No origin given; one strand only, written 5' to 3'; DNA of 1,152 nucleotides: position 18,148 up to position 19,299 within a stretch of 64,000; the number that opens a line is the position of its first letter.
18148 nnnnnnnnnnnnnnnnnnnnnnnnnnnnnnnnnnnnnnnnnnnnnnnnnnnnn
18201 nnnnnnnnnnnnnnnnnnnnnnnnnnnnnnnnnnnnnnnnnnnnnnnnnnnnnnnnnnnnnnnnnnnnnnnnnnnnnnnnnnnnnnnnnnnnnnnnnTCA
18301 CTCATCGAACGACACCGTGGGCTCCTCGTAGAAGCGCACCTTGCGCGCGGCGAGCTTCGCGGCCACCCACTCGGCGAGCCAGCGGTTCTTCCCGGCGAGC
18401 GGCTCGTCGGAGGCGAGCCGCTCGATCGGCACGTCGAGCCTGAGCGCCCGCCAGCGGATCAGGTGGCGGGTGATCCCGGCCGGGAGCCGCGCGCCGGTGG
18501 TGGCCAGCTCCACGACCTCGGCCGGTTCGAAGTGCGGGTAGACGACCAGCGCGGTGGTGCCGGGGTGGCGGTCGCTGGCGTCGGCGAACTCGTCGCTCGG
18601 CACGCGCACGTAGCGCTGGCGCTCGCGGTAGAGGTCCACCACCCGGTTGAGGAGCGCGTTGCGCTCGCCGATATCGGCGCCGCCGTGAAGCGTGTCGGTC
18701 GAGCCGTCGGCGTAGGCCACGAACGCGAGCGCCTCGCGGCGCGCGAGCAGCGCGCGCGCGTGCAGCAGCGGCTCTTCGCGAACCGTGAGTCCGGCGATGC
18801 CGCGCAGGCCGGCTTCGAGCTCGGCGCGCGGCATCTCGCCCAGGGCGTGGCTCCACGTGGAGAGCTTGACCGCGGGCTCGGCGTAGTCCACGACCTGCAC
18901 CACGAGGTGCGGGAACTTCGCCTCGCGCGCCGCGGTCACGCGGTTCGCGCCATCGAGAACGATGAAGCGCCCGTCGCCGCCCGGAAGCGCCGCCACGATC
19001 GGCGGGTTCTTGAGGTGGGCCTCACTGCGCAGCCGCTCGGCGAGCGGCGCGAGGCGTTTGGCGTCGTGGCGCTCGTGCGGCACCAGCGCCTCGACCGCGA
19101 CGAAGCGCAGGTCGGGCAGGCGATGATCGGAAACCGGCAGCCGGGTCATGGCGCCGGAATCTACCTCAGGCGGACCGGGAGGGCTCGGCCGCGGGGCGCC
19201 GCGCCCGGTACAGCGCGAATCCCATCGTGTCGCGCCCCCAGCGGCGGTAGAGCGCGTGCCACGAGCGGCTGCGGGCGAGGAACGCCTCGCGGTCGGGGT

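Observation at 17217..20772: SbnI/SerK-like free-serine kinase in a coupled operon with a beta-barrel, a methyltransferase and a Zn-dehydrogenase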

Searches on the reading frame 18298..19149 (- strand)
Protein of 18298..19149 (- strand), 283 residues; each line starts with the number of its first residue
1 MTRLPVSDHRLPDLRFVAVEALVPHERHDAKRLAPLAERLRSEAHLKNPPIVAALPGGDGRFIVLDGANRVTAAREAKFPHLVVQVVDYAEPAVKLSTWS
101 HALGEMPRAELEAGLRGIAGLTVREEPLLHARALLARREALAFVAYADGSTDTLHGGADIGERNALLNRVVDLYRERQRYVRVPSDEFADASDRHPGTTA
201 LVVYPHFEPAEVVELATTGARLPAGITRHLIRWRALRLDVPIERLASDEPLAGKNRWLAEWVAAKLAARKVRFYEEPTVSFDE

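Call 3: search_protein_families(library=pfam, proteins=[window:18298-19149:-], max_evalue=0.1)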
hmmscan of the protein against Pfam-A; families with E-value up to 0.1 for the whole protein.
window:18298-19149:- (283 aa): 0 families

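Call 4: search_protein_families(library=ncbifam, proteins=[window:18298-19149:-], max_evalue=0.1)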
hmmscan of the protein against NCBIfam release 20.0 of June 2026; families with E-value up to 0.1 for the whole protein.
window:18298-19149:- (283 aa): 2 families
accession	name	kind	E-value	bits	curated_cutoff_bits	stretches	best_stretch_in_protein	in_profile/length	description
NF033589.0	staphy_B_SbnI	equivalog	6.7e-17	61.7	350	1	13-276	7-247/254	bifunctional transcriptional regulator/O-phospho-L-serine synthase SbnI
NF053625.1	SerKinSerKArch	equivalog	2.9e-14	52.8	380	1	14-245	16-243/244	ADP-dependent L-serine kinase SerK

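Call 5: search_solved_structures(query=window:18298-19149:-, max_evalue=1, show_alignments=3)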
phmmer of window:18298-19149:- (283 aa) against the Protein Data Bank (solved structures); distinct sequences matched with E-value up to 1: 7.
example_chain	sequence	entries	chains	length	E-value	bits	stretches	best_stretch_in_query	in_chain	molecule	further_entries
6nr6_A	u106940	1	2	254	8.9e-11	45.3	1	14-258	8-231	Bifunctional transcriptional regulator/O-phospho-L-serine synthase SbnI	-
5uje_A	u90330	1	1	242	1.6e-10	44.4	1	10-262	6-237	SbnI protein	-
5ujd_A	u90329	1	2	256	2.5e-10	43.7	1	14-258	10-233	Siderophore biosynthesis protein SbnI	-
5x0b_A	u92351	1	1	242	6.3e-07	32.6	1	12-245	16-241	Free serine kinase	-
5x0j_A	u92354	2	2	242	1.6e-06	31.3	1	12-245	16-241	Free serine kinase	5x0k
1vk1_A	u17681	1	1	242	1.9e-06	31.1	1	14-245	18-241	Conserved hypothetical protein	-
5x0e_A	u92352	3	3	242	4.3e-06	29.9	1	12-245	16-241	Free serine kinase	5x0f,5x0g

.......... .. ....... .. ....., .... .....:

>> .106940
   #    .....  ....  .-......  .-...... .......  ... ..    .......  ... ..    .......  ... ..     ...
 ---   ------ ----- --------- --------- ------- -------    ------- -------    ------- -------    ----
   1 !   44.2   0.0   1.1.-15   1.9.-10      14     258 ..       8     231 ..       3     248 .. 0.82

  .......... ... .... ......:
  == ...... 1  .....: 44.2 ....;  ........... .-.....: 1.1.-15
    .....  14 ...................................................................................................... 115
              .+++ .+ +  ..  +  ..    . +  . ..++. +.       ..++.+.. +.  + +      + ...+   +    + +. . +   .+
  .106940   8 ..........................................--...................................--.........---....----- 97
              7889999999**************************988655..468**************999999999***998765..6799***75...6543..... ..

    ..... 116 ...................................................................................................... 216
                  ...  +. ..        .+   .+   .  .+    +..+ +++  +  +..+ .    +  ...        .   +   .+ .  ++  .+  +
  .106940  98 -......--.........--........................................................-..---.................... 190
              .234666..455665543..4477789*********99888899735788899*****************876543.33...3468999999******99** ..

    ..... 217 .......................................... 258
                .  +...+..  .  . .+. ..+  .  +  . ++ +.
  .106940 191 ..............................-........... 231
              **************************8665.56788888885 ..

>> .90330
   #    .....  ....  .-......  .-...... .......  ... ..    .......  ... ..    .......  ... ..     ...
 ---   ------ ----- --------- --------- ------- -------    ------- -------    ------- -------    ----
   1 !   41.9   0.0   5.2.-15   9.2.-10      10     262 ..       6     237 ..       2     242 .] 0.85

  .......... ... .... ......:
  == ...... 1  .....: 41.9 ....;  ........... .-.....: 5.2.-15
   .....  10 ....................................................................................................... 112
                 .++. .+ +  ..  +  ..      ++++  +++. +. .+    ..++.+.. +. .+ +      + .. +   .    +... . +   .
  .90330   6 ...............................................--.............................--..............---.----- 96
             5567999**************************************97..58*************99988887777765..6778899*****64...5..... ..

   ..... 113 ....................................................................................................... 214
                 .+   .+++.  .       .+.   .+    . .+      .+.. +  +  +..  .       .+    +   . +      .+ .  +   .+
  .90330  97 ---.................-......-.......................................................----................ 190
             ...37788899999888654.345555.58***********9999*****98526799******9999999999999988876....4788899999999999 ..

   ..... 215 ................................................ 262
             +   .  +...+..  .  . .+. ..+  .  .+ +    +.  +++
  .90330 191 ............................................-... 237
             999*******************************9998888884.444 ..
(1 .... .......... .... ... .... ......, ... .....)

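Call 6: find_homologous_proteins(query=window:18298-19149:-)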
Query window:18298-19149:- (283 aa): 1412 proteins with E <= 0.001 among 8000 candidates; the best 120 are listed.
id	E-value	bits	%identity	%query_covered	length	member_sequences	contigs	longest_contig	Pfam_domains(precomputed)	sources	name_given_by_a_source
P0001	1.5e-180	617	100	100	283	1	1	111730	-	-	-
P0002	2.5e-145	501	83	100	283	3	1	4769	-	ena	-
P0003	4.0e-142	491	80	100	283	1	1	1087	-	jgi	jgi:hypothetical protein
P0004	3.9e-141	488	80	100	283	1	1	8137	-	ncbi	ncbi:MAG: ParB N-terminal domain-containing protein [Candidatus Eisenbacteria bacterium]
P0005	4.0e-138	478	78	100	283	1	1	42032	-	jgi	-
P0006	1.5e-136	473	78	100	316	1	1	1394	-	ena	-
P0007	3.8e-134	465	77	100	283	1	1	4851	-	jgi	jgi:hypothetical protein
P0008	3.6e-133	461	78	100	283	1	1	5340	-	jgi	-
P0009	5.3e-130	451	74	100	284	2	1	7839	-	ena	-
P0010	1.5e-127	443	75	98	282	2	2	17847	-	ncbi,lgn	-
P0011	5.0e-126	438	74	100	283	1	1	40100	-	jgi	-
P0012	5.5e-126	438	73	100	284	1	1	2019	-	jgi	jgi:hypothetical protein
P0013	1.0e-124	434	75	98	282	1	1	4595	-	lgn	-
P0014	2.3e-123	429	72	100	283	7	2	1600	-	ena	-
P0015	3.0e-123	429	70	100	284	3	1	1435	-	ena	-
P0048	3.7e-106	373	65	98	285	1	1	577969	-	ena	-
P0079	1.3e-103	365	61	98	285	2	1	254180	-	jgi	jgi:hypothetical protein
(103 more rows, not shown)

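Call 7: find_encoding_contigs(protein=P0001, flank=10000, max_places=3)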
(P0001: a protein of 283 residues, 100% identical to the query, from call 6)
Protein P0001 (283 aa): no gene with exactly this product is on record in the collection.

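Call 8: find_encoding_contigs(protein=P0048, flank=8000, max_places=2)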
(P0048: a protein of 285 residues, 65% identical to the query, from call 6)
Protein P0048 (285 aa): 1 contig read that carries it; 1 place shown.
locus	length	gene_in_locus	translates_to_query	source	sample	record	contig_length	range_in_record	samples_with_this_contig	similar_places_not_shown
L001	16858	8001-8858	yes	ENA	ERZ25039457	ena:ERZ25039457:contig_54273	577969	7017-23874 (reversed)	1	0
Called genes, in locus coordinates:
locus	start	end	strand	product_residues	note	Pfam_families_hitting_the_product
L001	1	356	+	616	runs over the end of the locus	PF00664:ABC_membrane, PF00005:ABC_tran, PF02463:SMC_N (faint)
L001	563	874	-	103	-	-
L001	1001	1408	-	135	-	-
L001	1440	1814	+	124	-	-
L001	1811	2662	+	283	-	PF01916:DS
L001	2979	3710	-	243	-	PF02517:Rce1-like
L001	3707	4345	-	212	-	PF03551:PadR, PF10400:Vir_act_alpha_C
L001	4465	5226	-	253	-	PF00072:Response_reg, PF04397:LytTR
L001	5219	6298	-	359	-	PF06580:His_kinase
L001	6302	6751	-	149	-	-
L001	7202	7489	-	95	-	-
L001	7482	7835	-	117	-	PF22570:LiaF-TM, PF18917:LiaI-LiaF-like_TM1 (weak)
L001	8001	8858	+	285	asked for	-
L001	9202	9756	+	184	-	PF00107:ADH_zinc_N, PF13602:ADH_zinc_N_2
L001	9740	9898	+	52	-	PF13602:ADH_zinc_N_2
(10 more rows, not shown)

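Call 9: find_encoding_contigs(protein=P0079, flank=8000, max_places=2)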
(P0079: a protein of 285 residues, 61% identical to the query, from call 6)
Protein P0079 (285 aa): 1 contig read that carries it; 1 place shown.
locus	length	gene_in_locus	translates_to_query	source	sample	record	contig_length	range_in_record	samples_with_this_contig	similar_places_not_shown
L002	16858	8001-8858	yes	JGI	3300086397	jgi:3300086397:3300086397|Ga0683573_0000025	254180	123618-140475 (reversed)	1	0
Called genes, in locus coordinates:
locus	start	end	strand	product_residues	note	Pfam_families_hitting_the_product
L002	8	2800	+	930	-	PF13424:TPR_12 (faint), PF00515:TPR_1 (faint), PF12770:CHAT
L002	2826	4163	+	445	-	PF00082:Peptidase_S8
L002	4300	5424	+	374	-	PF01916:DS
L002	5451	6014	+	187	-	PF13302:Acetyltransf_3, PF13420:Acetyltransf_4, PF13523:Acetyltransf_8 (faint), PF00583:Acetyltransf_1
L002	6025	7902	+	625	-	PF10101:DUF2339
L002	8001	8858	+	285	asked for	-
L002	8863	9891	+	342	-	PF08240:ADH_N, PF00107:ADH_zinc_N, PF13602:ADH_zinc_N_2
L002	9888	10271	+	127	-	-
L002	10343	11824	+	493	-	PF02805:Ada_Zn_binding, PF00730:HhH-GPD (faint), PF12833:HTH_18, PF06029:AlkA_N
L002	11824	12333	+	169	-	PF01035:DNA_binding_1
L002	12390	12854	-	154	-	-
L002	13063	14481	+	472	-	PF13187:Fer4_9 (faint), PF00037:Fer4 (faint), PF12838:Fer4_7, PF13183:Fer4_8, PF13237:Fer4_10 (weak), PF13484:Fer4_16 (weak), PF13534:Fer4_17, PF02754:CCG, +3 more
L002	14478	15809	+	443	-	PF06224:AlkZ-like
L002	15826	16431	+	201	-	-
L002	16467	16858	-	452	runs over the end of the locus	PF00696:AA_kinase, PF13840:ACT_7 (faint), PF22468:ACT_9 (weak), PF01842:ACT (faint), PF22468:ACT_9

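Call 11: find_related_loci(query=window:18298-19149:-, collection=genome_contigs, flank=6000)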
Query window:18298-19149:- (283 aa) in genome_contigs; peptide patterns used: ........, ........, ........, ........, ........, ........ (x = any residue, [..] = any of these).
345 stretches matched a pattern; 7 encode a relative of the query (tblastn E <= 1e-3); 7 distinct loci.
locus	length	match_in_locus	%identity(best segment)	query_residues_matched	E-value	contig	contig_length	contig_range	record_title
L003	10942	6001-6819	57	10-283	4e-91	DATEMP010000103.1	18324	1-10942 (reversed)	MAG TPA_asm: Candidatus Eisenbacteria bacterium isolate SMAG_U8945 k141_58855, whole genome shotgun sequence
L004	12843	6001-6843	51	1-283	3e-86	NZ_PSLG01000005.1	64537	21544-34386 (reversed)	MAG: Thermoflexus sp. isolate ERB_21_2 NODE_202_length_64537_cov_10.108108, whole genome shotgun sequence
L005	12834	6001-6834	48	1-283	6e-71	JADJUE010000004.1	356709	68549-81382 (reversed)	MAG: Candidatus Epilinea brevis isolate Hirt_BATAC.427 tig00007018-10-3559450, whole genome shotgun sequence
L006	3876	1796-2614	48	7-283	3e-70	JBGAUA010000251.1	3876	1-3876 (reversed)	MAG: Anaerolineae bacterium isolate MAG_MBR_AS.19 MBRAS-19_NODE_251_length_3876_cov_4.842064, whole genome shotgun seque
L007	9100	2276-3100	43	5-283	3e-58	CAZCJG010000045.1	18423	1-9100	MAG TPA_asm: uncultured Anaerolineales bacterium isolate SRP173033_co3_125 genome assembly, contig: NODE_3627_length_184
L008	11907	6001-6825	45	11-283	2e-50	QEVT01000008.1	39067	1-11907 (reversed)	MAG: bacterium isolate UCB3 J3_scaffold_823, whole genome shotgun sequence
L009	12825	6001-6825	45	11-283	1e-49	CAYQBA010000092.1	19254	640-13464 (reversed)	MAG TPA_asm: uncultured Anaerolineales bacterium isolate binchicken_co27_399 genome assembly, contig: NODE_5023_length_1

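Call 17: search_protein_families(library=pfam, proteins=[L005:4513-5994:+, L005:6866-7228:+, L007:845-2275:+, L009:4544-5983:+, L004:6813-7598:-, L004:4354-5079:+, L009:6862-9900:+, L007:3182-3721:-, L008:4328-5983:+], max_evalue=0.001)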
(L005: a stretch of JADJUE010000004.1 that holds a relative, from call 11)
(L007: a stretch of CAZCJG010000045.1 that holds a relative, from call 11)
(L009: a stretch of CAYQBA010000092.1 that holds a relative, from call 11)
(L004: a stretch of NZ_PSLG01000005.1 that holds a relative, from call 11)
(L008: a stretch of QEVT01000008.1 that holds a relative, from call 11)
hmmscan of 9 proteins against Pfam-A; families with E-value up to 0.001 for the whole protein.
L005:4513-5994:+ (493 aa): 2 families
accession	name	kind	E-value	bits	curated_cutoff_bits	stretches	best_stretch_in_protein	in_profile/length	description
PF00291.31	PALP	-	4.8e-80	269.5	35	1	36-333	1-295/295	Pyridoxal-phosphate dependent enzyme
PF00571.33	CBS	-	5.3e-12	46.3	24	1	372-421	6-55/57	CBS domain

L005:6866-7228:+ (120 aa): 1 family
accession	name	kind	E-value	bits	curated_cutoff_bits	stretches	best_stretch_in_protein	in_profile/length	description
PF01883.24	FeS_assembly_P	-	8.1e-15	55.3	23.5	1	26-96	2-71/73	Iron-sulfur cluster assembly protein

L007:845-2275:+ (476 aa): 2 families
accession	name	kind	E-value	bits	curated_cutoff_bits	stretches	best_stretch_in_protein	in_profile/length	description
PF00291.31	PALP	-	1.2e-83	281.3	35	1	22-318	2-295/295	Pyridoxal-phosphate dependent enzyme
PF00571.33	CBS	-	2.6e-17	63.3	24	1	355-407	4-56/57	CBS domain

L009:4544-5983:+ (479 aa): 2 families
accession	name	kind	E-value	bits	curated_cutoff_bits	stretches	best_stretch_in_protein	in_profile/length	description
PF00291.31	PALP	-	2.7e-81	273.6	35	1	23-318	3-295/295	Pyridoxal-phosphate dependent enzyme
PF00571.33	CBS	-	2.1e-11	44.4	24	1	358-407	7-56/57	CBS domain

L004:6813-7598:- (261 aa): 6 families
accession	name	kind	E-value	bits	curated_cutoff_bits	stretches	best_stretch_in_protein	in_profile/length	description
PF08241.18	Methyltransf_11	-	5e-17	62.8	21.2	1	47-135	1-95/95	Methyltransferase domain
PF13489.12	Methyltransf_23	-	1.5e-15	57.7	27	1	36-193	16-159/164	Methyltransferase domain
PF13649.12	Methyltransf_25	-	1.5e-10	42.1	27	1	47-131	2-97/97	Methyltransferase domain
PF08242.18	Methyltransf_12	-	9.5e-08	33.1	30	1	48-133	2-98/98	Methyltransferase domain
PF13847.12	Methyltransf_31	-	6e-07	29.7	27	1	91-144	63-118/145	Methyltransferase domain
PF01209.24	Ubie_methyltran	-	0.00027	20.8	20.1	1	89-136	105-152/233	ubiE/COQ5 methyltransferase family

L004:4354-5079:+ (241 aa): 2 families
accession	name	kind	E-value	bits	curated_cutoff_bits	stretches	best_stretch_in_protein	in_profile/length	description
PF02391.22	MoaE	-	6.7e-36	123.4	23.4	1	93-206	1-113/114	MoaE protein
PF02597.26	ThiS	-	3.6e-15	56.7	22.5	1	5-81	1-76/76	ThiS family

L009:6862-9900:+ (1012 aa): 5 families
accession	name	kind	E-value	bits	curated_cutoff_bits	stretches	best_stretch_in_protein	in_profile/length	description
PF19974.5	TCAD9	-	2.8e-36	126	40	1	35-453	2-422/429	Ternary complex associated domain 9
PF13401.12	AAA_22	-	2.6e-07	31.5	27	1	544-635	6-97/130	AAA domain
PF00931.28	NB-ARC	-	5.5e-07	29.5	23.5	1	530-656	2-137/248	NB-ARC domain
PF13191.12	AAA_16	-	9.1e-06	26.7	32.6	1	526-638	2-124/167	AAA ATPase domain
PF01636.29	APH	-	1.9e-05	25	23.2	1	312-365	154-209/239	Phosphotransferase enzyme family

L007:3182-3721:- (179 aa): 0 families

L008:4328-5983:+ (551 aa): 2 families
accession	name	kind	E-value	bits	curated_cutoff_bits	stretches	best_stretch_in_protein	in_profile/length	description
PF00291.31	PALP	-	1.6e-80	271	35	1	95-390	3-295/295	Pyridoxal-phosphate dependent enzyme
PF00571.33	CBS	-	1.4e-11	45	24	1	430-479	7-56/57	CBS domain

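Call 19: search_protein_representatives(protein=window:18298-19149:-)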
Query: 283 residues. Proteins with E-value up to 0.001 (for the whole library): 1007; up to 1e-10: 568; up to 1e-30: 230. The best 150 are listed.
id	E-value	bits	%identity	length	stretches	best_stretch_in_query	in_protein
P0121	4.9e-69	249.5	59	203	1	82-283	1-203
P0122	1.1e-68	248.3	48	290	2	10-155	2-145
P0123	1.6e-68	247.8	47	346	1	8-283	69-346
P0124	9.1e-66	238.8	49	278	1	7-283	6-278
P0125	1.4e-64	234.9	54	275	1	18-239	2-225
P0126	6.9e-64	232.6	45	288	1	9-283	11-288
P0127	5.9e-62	226.3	50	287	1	7-283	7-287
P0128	3.8e-61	223.6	43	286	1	9-283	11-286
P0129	7.4e-61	222.7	42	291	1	3-283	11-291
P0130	8.8e-61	222.4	46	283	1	8-283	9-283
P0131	4.5e-60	220.1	44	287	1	8-283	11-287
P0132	4.6e-59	216.8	44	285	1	10-283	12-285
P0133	1.5e-56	208.5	40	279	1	10-283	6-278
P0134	4.2e-56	207.1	41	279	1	13-283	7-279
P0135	1.3e-55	205.5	40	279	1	10-283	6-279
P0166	3.1e-46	174.7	39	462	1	6-283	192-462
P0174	8.8e-45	169.9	43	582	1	14-283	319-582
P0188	2.4e-43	165.2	39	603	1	13-283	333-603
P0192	5.0e-43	164.2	41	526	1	13-283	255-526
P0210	6.9e-41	157.2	41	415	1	13-281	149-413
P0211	7.5e-41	157.0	36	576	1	14-283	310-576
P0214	1.3e-40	156.2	38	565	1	9-283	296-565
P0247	4.9e-38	147.8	39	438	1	7-282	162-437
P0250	8.5e-38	147.0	38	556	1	14-283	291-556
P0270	2.1e-36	142.4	37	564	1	13-283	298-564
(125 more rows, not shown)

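Call 20: search_protein_families(library=pfam, proteins=[P0174, P0188, P0192, P0211, P0214, P0250, P0270, P0166, P0247, P0210], max_evalue=0.001)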
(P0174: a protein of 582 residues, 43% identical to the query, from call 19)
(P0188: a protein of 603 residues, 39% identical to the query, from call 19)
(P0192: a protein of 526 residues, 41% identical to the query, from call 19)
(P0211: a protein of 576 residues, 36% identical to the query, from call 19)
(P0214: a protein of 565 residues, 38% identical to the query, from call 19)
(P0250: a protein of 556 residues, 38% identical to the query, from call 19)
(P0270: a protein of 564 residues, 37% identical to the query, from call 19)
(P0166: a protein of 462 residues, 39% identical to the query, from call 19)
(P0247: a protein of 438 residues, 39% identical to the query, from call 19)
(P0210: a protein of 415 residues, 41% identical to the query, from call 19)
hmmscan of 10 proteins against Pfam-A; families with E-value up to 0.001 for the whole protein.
P0174 (582 aa): 2 families
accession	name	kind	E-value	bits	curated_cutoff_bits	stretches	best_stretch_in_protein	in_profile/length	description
PF02826.25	2-Hacid_dh_C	-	3e-23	82.6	25.1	1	118-283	2-175/178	D-isomer specific 2-hydroxyacid dehydrogenase, NAD binding domain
PF00389.36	2-Hacid_dh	-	3.6e-21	75.7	24.6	1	15-314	1-130/134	D-isomer specific 2-hydroxyacid dehydrogenase, catalytic domain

P0188 (603 aa): 2 families
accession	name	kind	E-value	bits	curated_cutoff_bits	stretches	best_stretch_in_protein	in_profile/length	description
PF02826.25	2-Hacid_dh_C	-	3.2e-60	203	25.1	1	107-280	1-177/178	D-isomer specific 2-hydroxyacid dehydrogenase, NAD binding domain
PF00389.36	2-Hacid_dh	-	1.1e-33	116.2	24.6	1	6-310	1-131/134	D-isomer specific 2-hydroxyacid dehydrogenase, catalytic domain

P0192 (526 aa): 0 families

P0211 (576 aa): 4 families
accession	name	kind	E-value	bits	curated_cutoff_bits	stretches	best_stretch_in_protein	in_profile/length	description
PF02826.25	2-Hacid_dh_C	-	5.9e-37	127.2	25.1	1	119-244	31-157/178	D-isomer specific 2-hydroxyacid dehydrogenase, NAD binding domain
PF00389.36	2-Hacid_dh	-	1.2e-18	67.5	24.6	1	5-305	1-130/134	D-isomer specific 2-hydroxyacid dehydrogenase, catalytic domain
PF00670.27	AdoHcyase_NAD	-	3.6e-05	24.4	27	1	120-218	19-114/162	S-adenosyl-L-homocysteine hydrolase, NAD binding domain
PF03807.23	F420_oxidored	-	0.00026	21.9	21.6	0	127-197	2-78/94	NADP oxidoreductase coenzyme F420-dependent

P0214 (565 aa): 1 family
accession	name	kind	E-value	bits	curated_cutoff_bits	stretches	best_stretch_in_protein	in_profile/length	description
PF02826.25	2-Hacid_dh_C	-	4.2e-15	56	25.1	1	118-241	25-150/178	D-isomer specific 2-hydroxyacid dehydrogenase, NAD binding domain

P0250 (556 aa): 2 families
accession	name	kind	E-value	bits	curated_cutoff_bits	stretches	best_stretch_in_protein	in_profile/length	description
PF02826.25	2-Hacid_dh_C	-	5e-28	98.1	25.1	1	115-250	31-169/178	D-isomer specific 2-hydroxyacid dehydrogenase, NAD binding domain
PF00389.36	2-Hacid_dh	-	0.00077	19.6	24.6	0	9-73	3-68/134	D-isomer specific 2-hydroxyacid dehydrogenase, catalytic domain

P0270 (564 aa): 4 families
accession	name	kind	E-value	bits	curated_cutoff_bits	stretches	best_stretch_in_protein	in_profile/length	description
PF02826.25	2-Hacid_dh_C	-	1.4e-36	126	25.1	1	120-243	29-153/178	D-isomer specific 2-hydroxyacid dehydrogenase, NAD binding domain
PF00389.36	2-Hacid_dh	-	1.7e-13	50.8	24.6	1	10-271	2-103/134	D-isomer specific 2-hydroxyacid dehydrogenase, catalytic domain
PF00670.27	AdoHcyase_NAD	-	2.1e-05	25.2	27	1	119-220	15-113/162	S-adenosyl-L-homocysteine hydrolase, NAD binding domain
PF03446.21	NAD_binding_2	-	0.00018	22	21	1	130-254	2-127/161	NAD binding domain of 6-phosphogluconate dehydrogenase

P0166 (462 aa): 0 families

P0247 (438 aa): 1 family
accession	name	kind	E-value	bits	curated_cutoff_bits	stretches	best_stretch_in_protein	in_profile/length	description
PF14464.11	Prok-JAB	-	4.9e-23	81.6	25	1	30-132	3-104/114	Prokaryotic homologs of the JAB domain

P0210 (415 aa): 1 family
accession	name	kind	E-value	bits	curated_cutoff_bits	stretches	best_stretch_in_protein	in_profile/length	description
PF02826.25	2-Hacid_dh_C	-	4.6e-38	130.8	25.1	1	7-115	68-178/178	D-isomer specific 2-hydroxyacid dehydrogenase, NAD binding domain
